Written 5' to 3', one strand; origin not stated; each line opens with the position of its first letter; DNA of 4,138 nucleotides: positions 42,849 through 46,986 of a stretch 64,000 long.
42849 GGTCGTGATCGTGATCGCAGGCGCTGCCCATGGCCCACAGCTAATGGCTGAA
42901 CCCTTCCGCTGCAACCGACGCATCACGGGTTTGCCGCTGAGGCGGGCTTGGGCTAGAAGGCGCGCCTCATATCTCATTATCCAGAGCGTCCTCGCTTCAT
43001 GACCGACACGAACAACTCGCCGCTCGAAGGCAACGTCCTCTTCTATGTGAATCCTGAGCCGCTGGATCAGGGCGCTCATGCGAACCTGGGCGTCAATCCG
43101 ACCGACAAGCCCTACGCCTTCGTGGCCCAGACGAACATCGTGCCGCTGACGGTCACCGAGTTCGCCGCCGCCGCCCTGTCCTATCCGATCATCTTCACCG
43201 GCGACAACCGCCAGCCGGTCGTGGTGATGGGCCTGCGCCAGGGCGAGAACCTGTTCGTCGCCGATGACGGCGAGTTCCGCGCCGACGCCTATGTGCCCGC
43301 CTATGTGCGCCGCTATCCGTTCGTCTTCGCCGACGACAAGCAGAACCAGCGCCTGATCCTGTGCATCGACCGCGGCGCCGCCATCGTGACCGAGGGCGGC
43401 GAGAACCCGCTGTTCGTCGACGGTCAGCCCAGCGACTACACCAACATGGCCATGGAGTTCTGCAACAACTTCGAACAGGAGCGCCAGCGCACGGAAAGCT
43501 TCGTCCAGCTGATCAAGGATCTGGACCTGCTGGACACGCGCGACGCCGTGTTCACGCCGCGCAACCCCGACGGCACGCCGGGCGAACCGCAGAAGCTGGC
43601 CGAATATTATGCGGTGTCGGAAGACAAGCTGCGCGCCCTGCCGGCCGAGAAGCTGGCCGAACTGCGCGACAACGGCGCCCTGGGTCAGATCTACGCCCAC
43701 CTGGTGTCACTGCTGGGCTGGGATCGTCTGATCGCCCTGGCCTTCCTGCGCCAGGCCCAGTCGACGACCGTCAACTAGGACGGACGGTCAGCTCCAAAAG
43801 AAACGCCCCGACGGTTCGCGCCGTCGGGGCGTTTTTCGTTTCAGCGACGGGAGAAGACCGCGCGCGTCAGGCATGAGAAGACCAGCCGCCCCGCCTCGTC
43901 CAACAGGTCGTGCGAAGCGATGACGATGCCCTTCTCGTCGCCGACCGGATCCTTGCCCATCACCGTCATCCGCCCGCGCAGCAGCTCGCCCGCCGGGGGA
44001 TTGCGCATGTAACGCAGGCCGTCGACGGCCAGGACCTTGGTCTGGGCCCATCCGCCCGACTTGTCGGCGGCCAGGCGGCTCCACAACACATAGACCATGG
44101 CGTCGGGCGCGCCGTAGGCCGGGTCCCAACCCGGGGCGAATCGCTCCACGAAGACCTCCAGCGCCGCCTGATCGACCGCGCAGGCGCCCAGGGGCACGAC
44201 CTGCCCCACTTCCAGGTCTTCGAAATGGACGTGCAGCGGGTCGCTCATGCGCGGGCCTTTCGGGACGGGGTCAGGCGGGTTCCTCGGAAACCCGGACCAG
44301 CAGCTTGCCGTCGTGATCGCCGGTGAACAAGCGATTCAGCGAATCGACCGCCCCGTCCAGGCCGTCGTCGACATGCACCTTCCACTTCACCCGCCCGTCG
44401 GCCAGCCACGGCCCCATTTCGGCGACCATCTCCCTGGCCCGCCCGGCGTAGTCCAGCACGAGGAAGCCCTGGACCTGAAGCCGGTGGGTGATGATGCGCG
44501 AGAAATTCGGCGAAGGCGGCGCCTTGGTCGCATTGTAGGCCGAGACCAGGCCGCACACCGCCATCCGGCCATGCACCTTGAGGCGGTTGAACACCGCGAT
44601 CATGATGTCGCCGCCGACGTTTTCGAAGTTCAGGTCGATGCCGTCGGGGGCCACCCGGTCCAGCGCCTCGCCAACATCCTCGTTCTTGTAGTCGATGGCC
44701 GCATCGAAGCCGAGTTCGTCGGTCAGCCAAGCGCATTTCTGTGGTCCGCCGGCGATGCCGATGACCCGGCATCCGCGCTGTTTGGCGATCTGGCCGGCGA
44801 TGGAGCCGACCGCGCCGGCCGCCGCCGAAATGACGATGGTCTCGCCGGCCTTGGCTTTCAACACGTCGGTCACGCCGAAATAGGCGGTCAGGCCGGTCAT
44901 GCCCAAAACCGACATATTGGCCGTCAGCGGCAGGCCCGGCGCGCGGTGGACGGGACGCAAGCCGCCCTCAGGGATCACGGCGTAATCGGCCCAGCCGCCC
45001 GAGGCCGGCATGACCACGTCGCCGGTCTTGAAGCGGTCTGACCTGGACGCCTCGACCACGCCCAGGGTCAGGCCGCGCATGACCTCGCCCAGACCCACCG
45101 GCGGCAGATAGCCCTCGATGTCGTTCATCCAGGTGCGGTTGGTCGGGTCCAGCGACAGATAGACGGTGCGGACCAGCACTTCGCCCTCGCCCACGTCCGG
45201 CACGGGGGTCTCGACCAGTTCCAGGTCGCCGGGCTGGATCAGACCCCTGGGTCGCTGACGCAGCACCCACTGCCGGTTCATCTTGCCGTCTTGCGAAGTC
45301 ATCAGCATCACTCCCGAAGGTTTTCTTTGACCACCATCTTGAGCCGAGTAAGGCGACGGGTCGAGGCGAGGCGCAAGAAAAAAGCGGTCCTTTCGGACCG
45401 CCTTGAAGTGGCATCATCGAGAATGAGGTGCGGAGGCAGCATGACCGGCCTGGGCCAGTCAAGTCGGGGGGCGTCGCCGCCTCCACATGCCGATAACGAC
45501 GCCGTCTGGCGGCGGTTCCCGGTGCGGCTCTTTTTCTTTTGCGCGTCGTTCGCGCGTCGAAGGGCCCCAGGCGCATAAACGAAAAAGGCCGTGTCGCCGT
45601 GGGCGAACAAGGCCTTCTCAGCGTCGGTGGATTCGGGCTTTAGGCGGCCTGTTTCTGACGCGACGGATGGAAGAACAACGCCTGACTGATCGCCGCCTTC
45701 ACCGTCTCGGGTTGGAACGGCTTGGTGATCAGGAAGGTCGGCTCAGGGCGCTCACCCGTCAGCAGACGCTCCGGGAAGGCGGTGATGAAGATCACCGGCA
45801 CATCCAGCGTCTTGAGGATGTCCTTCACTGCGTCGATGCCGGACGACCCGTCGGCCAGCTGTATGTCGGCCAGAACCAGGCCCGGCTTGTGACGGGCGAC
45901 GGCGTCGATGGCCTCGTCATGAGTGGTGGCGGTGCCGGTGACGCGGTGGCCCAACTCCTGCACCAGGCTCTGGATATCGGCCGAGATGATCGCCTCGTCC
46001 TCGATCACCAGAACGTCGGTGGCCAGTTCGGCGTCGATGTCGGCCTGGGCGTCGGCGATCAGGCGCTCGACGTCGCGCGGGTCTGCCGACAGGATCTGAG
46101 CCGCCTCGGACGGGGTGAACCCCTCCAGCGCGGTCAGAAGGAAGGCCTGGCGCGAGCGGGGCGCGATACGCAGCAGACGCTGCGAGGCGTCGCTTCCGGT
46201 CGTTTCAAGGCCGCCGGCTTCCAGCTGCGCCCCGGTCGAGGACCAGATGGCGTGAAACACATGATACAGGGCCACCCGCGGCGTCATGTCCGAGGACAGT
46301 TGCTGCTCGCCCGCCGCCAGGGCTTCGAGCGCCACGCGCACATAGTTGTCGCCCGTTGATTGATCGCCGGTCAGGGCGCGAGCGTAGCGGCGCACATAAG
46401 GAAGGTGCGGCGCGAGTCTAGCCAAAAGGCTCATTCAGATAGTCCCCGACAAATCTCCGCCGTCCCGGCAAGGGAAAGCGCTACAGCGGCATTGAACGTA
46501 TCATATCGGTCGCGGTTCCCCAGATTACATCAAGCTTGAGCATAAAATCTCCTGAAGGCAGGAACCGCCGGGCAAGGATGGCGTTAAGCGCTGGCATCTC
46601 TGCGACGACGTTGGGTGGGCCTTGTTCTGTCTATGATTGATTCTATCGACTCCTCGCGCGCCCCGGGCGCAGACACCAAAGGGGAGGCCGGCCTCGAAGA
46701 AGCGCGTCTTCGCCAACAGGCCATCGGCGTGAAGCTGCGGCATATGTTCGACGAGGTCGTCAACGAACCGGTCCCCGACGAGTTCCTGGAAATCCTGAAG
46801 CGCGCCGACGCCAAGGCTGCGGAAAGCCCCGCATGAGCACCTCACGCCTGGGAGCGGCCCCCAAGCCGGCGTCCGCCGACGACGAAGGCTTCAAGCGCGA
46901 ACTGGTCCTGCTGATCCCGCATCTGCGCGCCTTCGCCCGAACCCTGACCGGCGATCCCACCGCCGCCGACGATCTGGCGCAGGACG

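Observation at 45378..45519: Unannotated sigmaT-dependent sRNA (GsrN-like) beside the stress locus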

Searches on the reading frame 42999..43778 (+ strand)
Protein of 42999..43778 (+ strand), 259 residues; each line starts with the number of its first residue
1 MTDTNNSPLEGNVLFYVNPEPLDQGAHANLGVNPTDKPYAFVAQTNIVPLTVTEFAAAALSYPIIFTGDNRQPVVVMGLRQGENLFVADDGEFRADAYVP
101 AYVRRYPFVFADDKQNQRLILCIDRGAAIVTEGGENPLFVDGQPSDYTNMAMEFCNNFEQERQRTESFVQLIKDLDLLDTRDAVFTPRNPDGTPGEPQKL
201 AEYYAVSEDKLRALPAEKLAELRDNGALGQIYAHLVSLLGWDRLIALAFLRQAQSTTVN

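Call 17: search_protein_families(library=pfam, proteins=[window:42999-43778:+])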
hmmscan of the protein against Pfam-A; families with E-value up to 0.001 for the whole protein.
window:42999-43778:+ (259 aa): 1 family
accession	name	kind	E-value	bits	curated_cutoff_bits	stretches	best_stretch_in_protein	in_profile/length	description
PF07277.16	SapC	-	4.9e-66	222.9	28.9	1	22-244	1-220/220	SapC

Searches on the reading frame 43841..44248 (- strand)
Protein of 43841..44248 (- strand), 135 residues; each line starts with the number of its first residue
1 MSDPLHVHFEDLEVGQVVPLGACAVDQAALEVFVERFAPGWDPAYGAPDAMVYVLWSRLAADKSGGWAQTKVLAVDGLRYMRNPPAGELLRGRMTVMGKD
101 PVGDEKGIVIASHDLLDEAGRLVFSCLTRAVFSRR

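Call 17: search_protein_families(library=pfam, proteins=[window:43841-44248:-])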
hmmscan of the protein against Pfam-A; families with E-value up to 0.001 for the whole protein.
window:43841-44248:- (135 aa): 0 families

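Call 24: search_protein_families(library=pfam, proteins=[window:43841-44248:-], max_evalue=1)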
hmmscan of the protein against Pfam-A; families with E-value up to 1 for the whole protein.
window:43841-44248:- (135 aa): 0 families

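Call 26: search_protein_families(library=ncbifam, proteins=[window:43841-44248:-], max_evalue=0.1)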
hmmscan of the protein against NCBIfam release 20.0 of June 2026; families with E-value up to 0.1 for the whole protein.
window:43841-44248:- (135 aa): 0 families

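Call 47: search_solved_structures(query=window:43841-44248:-, max_evalue=10, show_alignments=1)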
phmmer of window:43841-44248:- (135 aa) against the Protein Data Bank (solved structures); distinct sequences matched with E-value up to 10: 3.
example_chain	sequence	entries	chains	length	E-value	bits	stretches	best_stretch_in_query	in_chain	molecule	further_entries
9rc2_A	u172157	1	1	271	0.34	13.8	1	24-80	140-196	HD domain/sensory box protein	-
9k0l_A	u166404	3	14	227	0.46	13.4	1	23-81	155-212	Type VI secretion system-associated protein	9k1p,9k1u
4fbr_A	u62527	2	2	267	1.5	11.8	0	81-106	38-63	Myxobacterial hemagglutinin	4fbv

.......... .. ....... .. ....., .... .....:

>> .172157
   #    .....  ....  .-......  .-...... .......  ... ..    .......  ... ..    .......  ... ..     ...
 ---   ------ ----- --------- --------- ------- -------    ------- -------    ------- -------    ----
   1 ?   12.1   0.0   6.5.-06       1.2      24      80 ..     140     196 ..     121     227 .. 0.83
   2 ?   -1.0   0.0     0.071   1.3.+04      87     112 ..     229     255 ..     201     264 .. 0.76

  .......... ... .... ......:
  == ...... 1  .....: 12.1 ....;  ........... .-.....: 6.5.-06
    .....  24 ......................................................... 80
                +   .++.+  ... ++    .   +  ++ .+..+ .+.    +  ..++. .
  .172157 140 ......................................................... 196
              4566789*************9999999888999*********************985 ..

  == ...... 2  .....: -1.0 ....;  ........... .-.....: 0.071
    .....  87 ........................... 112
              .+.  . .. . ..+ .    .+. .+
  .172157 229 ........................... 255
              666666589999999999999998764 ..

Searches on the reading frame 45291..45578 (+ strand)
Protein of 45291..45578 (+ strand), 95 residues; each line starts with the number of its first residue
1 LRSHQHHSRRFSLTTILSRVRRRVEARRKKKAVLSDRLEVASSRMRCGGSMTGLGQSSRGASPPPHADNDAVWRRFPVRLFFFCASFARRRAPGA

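Call 48: search_protein_families(library=pfam, proteins=[window:45291-45578:+], max_evalue=0.1)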
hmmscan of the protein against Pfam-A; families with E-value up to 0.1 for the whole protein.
window:45291-45578:+ (95 aa): 1 family
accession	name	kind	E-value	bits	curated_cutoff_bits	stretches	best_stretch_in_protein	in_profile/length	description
PF19314.4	DUF5917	-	0.055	14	27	1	8-45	56-91/94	Family of unknown function (DUF5917)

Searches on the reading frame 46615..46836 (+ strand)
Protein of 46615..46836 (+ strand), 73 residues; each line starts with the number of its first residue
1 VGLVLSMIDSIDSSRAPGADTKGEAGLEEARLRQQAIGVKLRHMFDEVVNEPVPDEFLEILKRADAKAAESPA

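Call 17: search_protein_families(library=pfam, proteins=[window:46615-46836:+])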
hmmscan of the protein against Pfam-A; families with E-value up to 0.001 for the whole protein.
window:46615-46836:+ (73 aa): 1 family
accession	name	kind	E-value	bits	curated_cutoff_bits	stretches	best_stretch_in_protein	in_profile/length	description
PF18557.6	NepR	-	1.9e-15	56.6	25.7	1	34-67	1-34/35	Anti-sigma factor NepR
